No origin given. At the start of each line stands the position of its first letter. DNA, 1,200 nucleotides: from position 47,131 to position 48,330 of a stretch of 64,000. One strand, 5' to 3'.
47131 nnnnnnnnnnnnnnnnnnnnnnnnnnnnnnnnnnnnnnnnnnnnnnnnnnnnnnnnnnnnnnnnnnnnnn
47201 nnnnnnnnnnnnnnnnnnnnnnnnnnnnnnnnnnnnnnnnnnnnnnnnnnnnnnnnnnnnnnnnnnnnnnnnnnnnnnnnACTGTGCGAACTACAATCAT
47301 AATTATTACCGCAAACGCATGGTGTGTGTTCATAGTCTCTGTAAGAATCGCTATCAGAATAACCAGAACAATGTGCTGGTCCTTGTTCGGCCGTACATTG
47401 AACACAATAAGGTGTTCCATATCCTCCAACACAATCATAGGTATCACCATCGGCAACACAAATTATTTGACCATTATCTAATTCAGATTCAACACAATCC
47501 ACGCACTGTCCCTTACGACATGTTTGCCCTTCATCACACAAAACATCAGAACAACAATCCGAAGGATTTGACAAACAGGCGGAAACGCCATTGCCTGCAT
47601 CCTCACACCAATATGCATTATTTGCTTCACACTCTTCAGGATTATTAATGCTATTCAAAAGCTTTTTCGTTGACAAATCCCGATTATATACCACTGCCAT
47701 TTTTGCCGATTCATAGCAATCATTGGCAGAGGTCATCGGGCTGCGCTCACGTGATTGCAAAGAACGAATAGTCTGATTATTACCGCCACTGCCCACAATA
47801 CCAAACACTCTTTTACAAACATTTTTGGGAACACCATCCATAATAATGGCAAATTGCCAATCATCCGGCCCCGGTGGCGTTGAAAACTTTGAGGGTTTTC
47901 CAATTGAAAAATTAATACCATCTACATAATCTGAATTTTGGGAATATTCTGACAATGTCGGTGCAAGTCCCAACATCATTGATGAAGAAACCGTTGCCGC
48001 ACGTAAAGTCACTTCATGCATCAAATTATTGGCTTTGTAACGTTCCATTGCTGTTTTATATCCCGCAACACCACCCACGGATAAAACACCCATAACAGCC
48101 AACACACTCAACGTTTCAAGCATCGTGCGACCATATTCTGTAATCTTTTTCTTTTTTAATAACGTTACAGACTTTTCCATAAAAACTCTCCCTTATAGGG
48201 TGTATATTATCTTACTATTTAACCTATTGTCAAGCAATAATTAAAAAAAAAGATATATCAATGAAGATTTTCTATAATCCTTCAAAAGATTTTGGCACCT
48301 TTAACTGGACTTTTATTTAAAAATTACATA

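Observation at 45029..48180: B2: pilin-like head, about ten C-x2-C ... C-x-C modules, a discoidin-like tip, and a coupled small secreted coiled-coil gene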

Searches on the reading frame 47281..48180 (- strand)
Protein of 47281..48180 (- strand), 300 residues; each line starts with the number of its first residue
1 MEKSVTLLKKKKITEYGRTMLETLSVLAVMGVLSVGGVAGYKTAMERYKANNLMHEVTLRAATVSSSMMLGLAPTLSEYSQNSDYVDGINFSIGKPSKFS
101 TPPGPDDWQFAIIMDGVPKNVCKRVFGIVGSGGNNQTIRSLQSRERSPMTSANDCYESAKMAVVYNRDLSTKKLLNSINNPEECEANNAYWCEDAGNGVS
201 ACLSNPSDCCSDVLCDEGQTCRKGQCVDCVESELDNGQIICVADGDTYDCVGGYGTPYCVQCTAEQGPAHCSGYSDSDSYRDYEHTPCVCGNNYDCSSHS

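Call 40: find_homologous_proteins(query=window:47281-48180:-, region=1-200, max_evalue=0.00001)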
Query window:47281-48180:-, residues 1-200 (200 aa): 6 proteins with E <= 0.00001 among 511 candidates.
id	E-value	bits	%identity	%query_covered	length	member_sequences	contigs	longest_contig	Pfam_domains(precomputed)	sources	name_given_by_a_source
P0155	3.6e-15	74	35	94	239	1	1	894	-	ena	-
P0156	2.3e-10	59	49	38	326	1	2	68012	-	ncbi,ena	-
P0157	2.6e-10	58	49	39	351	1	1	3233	-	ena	-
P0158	6.9e-10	57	32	95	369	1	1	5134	-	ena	-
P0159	1.1e-8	53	34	82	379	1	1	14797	-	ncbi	-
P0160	7.4e-6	44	53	31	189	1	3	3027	-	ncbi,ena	-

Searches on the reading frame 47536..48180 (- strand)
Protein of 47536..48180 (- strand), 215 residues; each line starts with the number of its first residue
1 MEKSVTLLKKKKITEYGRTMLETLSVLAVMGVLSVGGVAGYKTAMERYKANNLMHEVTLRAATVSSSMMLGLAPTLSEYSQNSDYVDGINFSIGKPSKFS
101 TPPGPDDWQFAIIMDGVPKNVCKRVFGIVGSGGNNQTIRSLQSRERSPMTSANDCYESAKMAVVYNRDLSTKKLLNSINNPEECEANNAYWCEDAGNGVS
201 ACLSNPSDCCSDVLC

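Call 26: search_solved_structures(query=window:47581-48180:-, max_evalue=10, show_alignments=1)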
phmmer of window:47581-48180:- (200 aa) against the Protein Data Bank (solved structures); distinct sequences matched with E-value up to 10: 3.
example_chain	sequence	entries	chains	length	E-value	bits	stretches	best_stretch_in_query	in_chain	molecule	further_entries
8uhf_A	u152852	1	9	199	0.52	13.3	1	19-98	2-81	Toxin co-regulated pilin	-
8ceg_A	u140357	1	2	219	1.3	12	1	41-86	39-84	CBY1-interacting BAR domain-containing protein 1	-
1kt9_A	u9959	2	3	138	1.7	11.7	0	147-193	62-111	Diadenosine Tetraphosphate Hydrolase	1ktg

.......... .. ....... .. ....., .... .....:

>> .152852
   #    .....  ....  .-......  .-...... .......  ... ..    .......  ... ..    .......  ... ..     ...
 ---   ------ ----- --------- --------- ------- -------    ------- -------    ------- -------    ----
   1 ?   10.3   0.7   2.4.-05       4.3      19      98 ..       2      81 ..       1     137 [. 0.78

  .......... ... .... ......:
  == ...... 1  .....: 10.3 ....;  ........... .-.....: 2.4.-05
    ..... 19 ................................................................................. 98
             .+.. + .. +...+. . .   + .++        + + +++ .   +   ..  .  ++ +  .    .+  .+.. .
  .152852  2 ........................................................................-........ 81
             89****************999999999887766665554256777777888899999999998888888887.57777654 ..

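Call 36: search_protein_families(library=phrogs, proteins=[window:47536-48180:-], max_evalue=0.01)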
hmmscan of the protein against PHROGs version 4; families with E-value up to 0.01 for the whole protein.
window:47536-48180:- (215 aa): 1 family
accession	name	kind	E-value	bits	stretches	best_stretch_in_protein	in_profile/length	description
phrog_3433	-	moron, auxiliary metabolic gene and host takeover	0.0022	19.1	1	9-71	13-75/127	pilin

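Call 54: predict_structure(alignment_id=A4)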
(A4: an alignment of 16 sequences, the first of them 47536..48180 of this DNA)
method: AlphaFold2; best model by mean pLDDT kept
length: 215 residues; sequences in the alignment: 16
mean_pLDDT: 76.8   pTM: 0.65
mean pLDDT of the five models: 76.8, 75.5, 75.5, 75.0, 74.9
residues with pLDDT >= 90: 62; 70-90: 88; 50-70: 43; < 50: 22
segments of 3 or more residues with pLDDT < 50: 1-12, 212-215
pLDDT, mean of each block of 10 residues (from residue 1): 44 49 52 64 85 91 94 88 70 91 91 92 89 77 85 84 91 70 78 66 74 50
secondary structure, 60 per line:
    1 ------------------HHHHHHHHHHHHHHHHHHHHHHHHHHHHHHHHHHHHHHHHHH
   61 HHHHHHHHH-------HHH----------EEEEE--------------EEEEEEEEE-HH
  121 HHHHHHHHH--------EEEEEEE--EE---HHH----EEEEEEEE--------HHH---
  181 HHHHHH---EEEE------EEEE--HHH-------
elements in order: H19-69 E90-94 E109-117 H119-129 E138-144 E159-166 H181-186 E190-193 E200-203

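Call 57: fold_search(model_id=the predicted structure, library=pdb)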
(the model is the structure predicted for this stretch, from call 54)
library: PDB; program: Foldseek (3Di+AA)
matches with E <= 10: 249; with E <= 0.001: 0
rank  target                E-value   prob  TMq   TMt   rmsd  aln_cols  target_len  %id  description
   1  9iuf_A                1.2e-03  1.00  0.44  0.45   7.6       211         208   14  Cryo-EM structure of the type IVb pilus from enterotoxigenic Escherichia coli (released 2025-05-28)
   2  8uhf_B                4.8e-03  0.99  0.39  0.42   8.3       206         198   17  Cryo-EM of Vibrio cholerae toxin co-regulated pilus - asymmetric reconstruction (released 2023-12-06)
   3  8uhf_H                5.5e-03  0.99  0.39  0.44   8.0       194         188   18  Cryo-EM of Vibrio cholerae toxin co-regulated pilus - asymmetric reconstruction (released 2023-12-06)
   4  8uhf_D                5.5e-03  0.99  0.34  0.37   7.1       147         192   20  Cryo-EM of Vibrio cholerae toxin co-regulated pilus - asymmetric reconstruction (released 2023-12-06)
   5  8uhf_I                6.2e-03  0.99  0.37  0.41   7.4       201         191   16  Cryo-EM of Vibrio cholerae toxin co-regulated pilus - asymmetric reconstruction (released 2023-12-06)
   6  8uhf_E                9.1e-03  0.98  0.39  0.43   8.0       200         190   18  Cryo-EM of Vibrio cholerae toxin co-regulated pilus - asymmetric reconstruction (released 2023-12-06)
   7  8uhf_A                1.6e-02  0.97  0.40  0.44   7.2       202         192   15  Cryo-EM of Vibrio cholerae toxin co-regulated pilus - asymmetric reconstruction (released 2023-12-06)
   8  3s0t_B                7.2e-02  0.33  0.23  0.27  10.6       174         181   11  Crystal structure of the CofA Type IV pilin subunit from enterotoxigenic E. coli (released 2012-04-11)
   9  3s0t_A                2.0e-01  0.28  0.21  0.25   6.6       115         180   10  Crystal structure of the CofA Type IV pilin subunit from enterotoxigenic E. coli (released 2012-04-11)
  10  1v8c_A                2.4e-01  0.08  0.16  0.20  14.2       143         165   10  Crystal Structure of MoaD related protein from Thermus thermophilus HB8 (released 2004-01-20)
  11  3hrv_B                2.5e-01  0.33  0.30  0.36   7.5       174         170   13  Crystal structure of TcpA, a Type IV pilin from Vibrio cholerae El Tor biotype (released 2010-06-16)
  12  3fhu_A                3.6e-01  0.23  0.27  0.36   9.0       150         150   15  Crystal structure of type IV b pilin from Salmonella typhi (released 2009-10-20)
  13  3vor                  4.4e-01  0.18  0.21  0.24   7.3       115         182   11  Crystal Structure Analysis of the CofA (released 2012-09-26)
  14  5iqi_B                4.7e-01  0.06  0.15  0.11  13.2       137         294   12  Aminoglycoside Phosphotransferase (2'')-Ia (CTD of AAC(6')-Ie/APH(2'')-Ia) Y237F mutant in complex with GMPPNP and Mag (released 2016-05-25)
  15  6c5u_A                5.0e-01  0.06  0.14  0.11  13.3       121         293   11  Aminoglycoside Phosphotransferase (2'')-Ia in complex with GMPPNP, Magnesium, and Ribostamycin, Alternate form (released 2018-04-11)
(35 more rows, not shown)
